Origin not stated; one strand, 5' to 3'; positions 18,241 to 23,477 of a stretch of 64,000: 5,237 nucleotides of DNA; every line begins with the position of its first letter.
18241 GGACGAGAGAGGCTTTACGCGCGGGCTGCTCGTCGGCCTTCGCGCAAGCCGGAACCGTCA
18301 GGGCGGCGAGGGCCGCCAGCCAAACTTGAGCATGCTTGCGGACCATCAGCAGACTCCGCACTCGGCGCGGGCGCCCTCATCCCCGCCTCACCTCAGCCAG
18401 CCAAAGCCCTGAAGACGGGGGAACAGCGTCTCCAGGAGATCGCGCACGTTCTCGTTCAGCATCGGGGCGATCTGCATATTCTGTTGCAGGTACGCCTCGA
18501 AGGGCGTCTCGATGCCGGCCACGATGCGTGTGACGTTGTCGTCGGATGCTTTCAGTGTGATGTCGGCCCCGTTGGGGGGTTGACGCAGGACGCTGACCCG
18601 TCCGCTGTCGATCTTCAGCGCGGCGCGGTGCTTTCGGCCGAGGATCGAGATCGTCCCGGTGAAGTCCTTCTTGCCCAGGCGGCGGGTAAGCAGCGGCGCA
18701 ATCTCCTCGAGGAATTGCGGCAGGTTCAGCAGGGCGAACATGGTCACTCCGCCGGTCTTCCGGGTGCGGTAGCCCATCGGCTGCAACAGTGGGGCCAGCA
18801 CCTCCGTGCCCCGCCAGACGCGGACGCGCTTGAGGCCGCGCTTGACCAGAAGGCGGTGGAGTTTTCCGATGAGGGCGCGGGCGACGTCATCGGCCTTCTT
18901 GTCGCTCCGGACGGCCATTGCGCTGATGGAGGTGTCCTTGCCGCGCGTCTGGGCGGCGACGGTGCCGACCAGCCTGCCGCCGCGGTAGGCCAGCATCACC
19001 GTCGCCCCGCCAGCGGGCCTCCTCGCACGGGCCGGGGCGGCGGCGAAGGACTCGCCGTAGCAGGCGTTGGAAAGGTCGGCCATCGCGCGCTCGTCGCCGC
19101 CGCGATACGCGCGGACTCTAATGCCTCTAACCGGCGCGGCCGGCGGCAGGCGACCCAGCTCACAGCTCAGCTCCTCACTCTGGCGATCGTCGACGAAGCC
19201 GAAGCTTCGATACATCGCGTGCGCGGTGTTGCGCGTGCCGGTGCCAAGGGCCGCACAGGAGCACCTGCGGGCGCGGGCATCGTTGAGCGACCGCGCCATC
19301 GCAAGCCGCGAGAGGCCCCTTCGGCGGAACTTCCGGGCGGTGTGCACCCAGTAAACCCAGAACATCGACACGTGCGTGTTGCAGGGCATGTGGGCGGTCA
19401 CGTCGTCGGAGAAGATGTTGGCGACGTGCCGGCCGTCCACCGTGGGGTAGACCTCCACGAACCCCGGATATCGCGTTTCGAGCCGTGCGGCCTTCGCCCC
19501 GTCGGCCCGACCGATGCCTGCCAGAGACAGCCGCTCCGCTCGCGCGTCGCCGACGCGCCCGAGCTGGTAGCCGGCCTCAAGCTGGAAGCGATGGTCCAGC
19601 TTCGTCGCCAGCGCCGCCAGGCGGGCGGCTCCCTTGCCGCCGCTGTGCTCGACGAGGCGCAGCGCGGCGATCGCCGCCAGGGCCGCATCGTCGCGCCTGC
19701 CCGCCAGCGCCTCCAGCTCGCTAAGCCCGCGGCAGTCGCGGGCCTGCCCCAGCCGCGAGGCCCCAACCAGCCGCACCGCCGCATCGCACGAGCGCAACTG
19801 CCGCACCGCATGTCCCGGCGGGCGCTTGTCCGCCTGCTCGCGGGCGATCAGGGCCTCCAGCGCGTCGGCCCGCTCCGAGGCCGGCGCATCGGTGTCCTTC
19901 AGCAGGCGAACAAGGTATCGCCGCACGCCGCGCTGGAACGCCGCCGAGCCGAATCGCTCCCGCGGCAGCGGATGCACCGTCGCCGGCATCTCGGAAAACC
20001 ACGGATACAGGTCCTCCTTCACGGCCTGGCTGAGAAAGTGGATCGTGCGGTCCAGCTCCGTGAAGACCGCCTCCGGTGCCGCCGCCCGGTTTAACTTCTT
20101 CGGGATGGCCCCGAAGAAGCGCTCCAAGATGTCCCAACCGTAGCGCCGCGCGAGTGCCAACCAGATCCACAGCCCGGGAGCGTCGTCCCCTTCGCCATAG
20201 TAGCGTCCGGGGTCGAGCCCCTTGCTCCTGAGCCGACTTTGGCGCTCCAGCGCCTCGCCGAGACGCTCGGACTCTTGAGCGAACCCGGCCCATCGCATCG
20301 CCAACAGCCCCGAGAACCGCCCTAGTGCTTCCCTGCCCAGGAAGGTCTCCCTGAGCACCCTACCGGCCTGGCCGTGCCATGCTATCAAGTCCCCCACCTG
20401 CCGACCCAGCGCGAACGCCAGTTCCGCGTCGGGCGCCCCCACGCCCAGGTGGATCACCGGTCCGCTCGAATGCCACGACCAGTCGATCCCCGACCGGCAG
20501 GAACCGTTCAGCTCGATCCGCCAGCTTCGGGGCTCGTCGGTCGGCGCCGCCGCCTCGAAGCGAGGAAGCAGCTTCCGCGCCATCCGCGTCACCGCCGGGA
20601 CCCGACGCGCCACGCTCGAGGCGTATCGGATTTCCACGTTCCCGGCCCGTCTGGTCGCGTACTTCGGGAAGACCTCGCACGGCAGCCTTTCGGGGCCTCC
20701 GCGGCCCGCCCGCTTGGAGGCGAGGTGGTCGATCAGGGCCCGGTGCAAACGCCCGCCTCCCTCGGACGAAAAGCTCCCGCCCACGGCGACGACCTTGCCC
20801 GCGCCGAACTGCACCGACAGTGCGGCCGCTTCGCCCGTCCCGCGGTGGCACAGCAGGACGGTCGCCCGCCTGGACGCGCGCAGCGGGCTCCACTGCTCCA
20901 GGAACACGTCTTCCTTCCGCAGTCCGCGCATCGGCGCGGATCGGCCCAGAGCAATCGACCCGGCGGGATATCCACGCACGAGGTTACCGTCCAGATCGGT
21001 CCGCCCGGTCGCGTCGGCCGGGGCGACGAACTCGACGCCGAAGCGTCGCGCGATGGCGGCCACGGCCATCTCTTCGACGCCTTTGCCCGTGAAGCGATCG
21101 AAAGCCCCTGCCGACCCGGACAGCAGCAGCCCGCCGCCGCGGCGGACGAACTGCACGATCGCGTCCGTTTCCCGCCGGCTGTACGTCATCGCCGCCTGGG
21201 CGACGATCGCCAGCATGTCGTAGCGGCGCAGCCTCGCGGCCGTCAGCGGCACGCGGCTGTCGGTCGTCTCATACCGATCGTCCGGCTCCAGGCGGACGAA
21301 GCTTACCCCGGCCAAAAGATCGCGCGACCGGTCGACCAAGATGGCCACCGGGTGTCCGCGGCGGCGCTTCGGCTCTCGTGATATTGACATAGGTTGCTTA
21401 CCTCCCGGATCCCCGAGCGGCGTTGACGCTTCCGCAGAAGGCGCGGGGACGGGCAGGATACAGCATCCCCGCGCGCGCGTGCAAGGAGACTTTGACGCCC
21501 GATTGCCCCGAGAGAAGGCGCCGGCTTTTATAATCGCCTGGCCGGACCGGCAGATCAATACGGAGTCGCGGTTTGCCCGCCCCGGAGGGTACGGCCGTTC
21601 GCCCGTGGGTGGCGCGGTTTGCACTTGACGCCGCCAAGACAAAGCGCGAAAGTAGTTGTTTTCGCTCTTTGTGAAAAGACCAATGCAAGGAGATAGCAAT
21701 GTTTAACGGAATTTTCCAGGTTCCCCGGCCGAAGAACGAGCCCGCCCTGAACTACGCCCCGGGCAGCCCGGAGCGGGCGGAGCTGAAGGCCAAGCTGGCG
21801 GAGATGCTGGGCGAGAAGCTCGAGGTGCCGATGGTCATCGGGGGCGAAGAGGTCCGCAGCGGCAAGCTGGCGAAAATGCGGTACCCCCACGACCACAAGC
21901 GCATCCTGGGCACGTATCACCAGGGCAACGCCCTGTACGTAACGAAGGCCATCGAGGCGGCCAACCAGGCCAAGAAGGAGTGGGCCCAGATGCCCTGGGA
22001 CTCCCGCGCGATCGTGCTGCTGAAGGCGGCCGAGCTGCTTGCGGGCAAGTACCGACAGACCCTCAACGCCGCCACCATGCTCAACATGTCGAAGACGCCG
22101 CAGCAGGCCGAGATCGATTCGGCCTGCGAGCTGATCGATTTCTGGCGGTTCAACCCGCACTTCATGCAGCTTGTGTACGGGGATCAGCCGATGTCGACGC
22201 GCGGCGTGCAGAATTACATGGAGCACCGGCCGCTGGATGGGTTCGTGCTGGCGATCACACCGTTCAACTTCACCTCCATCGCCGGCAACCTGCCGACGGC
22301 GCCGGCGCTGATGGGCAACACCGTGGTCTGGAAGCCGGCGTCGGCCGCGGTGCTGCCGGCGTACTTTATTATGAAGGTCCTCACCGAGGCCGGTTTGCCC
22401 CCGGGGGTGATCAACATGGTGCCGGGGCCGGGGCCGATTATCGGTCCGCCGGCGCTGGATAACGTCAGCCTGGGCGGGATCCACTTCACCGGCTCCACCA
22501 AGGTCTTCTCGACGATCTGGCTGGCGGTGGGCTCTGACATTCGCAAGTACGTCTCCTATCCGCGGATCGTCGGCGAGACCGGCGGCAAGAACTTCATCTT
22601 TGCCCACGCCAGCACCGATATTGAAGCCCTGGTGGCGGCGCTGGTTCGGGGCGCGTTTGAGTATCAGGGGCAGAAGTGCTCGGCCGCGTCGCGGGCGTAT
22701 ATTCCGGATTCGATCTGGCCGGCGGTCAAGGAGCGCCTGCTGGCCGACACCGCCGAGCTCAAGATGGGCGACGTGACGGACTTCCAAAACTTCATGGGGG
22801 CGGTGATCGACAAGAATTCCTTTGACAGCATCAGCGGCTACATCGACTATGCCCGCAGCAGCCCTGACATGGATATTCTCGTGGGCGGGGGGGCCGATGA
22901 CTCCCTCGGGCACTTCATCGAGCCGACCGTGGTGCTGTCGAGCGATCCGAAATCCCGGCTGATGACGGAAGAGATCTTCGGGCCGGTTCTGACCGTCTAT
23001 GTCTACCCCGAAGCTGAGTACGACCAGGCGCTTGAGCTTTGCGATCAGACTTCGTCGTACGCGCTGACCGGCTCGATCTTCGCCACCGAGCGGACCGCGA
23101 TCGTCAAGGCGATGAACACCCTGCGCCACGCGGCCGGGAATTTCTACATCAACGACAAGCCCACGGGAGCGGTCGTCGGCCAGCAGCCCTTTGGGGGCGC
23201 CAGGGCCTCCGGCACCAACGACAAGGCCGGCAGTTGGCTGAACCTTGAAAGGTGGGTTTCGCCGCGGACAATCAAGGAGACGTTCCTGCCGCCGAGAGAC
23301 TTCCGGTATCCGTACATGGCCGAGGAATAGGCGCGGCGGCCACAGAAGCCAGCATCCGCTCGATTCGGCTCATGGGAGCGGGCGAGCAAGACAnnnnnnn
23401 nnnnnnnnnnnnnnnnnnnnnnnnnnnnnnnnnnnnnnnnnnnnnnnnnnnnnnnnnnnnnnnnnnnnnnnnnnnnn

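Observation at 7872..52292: Three full-length paralogs of an unnamed ~643-668 aa transglutaminase-core + Asp-box protein within 45 kb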

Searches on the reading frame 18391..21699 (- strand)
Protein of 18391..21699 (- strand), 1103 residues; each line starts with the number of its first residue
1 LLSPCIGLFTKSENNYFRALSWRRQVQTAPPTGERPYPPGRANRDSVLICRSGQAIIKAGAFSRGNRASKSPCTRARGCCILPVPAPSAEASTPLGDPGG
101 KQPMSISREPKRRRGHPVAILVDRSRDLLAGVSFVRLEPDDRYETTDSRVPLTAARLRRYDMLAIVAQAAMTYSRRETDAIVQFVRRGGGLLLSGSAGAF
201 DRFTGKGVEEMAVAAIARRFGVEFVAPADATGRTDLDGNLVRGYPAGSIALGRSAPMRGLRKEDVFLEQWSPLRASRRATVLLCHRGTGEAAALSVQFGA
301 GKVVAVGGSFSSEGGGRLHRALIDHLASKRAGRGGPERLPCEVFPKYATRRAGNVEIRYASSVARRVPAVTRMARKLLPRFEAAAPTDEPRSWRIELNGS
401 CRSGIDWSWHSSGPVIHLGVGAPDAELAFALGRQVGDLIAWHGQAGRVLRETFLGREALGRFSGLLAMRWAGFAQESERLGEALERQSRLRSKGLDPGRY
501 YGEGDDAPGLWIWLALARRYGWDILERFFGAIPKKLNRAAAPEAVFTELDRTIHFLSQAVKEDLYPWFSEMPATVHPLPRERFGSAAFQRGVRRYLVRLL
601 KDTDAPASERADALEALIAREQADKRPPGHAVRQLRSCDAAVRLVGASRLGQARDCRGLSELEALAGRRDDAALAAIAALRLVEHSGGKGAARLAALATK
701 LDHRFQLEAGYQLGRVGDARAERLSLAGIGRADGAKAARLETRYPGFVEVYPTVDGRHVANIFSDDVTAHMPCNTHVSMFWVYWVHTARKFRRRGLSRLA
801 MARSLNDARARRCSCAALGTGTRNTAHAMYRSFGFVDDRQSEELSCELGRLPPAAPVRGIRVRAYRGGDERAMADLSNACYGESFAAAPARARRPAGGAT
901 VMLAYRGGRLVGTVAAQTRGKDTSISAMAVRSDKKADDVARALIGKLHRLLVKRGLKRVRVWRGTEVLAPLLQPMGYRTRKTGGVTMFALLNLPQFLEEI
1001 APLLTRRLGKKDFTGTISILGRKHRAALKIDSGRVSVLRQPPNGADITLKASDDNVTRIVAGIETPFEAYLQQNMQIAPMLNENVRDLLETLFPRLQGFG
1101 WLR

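Call 17: search_protein_families(library=pfam, proteins=[window:18391-21699:-], max_evalue=0.001)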
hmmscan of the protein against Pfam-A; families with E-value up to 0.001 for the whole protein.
window:18391-21699:- (1103 aa): 5 families
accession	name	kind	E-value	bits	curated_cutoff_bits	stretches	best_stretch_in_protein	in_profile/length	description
PF00583.31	Acetyltransf_1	-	1.1e-10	42.2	20.7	1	780-835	60-116/116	Acetyltransferase (GNAT) family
PF13673.13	Acetyltransf_10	-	4.8e-09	36.7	23.6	1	891-961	23-92/128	Acetyltransferase (GNAT) domain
PF13527.13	Acetyltransf_9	-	1.3e-07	32.1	25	0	774-835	67-124/127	Acetyltransferase (GNAT) domain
PF13508.13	Acetyltransf_7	-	2e-07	31.7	27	0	780-836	30-83/84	Acetyltransferase (GNAT) domain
PF14258.12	DUF4350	-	5.5e-06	27.2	30.4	1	141-307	19-158/181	Domain of unknown function (DUF4350)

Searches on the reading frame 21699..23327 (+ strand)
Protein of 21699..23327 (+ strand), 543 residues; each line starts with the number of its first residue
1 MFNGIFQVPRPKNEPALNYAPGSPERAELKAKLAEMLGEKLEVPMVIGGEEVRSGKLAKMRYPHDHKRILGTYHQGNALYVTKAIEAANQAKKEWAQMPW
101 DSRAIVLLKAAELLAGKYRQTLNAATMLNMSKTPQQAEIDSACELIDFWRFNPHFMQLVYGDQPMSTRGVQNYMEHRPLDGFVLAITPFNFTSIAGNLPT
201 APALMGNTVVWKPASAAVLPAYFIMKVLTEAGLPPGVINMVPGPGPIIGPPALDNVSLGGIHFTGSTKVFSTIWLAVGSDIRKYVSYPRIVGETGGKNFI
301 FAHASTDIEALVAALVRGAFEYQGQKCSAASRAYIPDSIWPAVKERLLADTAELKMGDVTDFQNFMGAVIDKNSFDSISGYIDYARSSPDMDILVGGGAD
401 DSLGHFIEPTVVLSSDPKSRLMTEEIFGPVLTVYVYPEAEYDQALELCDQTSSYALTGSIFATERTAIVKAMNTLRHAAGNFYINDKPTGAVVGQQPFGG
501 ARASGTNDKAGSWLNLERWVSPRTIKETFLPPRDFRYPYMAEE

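Call 17: search_protein_families(library=pfam, proteins=[window:21699-23327:+], max_evalue=0.001)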
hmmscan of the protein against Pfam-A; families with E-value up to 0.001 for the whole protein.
window:21699-23327:+ (543 aa): 1 family
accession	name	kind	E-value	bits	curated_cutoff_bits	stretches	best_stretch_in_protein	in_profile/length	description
PF00171.27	Aldedh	-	1e-101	341.2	23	1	59-513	10-450/461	Aldehyde dehydrogenase family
